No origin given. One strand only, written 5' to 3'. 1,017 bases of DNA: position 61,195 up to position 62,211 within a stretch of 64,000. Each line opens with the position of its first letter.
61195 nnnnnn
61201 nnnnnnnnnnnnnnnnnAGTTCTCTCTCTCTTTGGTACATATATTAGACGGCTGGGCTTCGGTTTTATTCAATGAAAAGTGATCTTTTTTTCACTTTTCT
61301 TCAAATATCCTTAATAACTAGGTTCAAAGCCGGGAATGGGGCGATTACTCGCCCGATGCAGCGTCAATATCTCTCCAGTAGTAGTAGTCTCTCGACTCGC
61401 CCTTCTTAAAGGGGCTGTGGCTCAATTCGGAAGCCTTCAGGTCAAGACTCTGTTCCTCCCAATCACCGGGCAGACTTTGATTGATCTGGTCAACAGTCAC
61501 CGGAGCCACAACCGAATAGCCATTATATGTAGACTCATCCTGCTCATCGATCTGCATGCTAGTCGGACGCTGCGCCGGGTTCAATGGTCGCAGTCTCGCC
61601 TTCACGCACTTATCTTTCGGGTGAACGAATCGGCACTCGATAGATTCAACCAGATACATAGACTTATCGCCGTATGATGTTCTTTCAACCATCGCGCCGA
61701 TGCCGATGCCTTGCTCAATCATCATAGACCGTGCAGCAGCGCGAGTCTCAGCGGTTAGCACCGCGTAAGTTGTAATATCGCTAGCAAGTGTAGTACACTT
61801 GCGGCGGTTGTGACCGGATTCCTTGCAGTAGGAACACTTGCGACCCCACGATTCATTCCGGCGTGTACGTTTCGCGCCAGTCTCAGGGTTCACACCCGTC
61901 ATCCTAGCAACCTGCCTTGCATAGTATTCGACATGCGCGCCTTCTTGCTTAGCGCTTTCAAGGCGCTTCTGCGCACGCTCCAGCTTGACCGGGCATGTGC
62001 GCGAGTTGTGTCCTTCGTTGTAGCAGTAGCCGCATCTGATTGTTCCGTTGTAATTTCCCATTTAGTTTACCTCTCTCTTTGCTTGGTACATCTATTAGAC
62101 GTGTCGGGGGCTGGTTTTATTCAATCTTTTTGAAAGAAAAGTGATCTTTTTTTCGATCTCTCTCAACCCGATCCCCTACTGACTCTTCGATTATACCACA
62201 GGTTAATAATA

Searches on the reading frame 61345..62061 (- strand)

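Call 11: search_protein_families(library=pfam, proteins=[window:61345-62061:-], max_evalue=0.01)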
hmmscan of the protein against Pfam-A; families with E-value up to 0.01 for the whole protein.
window:61345-62061:- (238 aa): 1 family
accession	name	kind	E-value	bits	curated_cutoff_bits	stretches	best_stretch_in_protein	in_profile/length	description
PF16588.11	zf-C2H2_10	-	0.00011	22.3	26.2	1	75-90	5-20/23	C2H2 zinc-finger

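Call 20: search_protein_families(library=phrogs, proteins=[window:61345-62061:-], max_evalue=0.001)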
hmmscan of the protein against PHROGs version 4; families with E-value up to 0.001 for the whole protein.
window:61345-62061:- (238 aa): 0 families
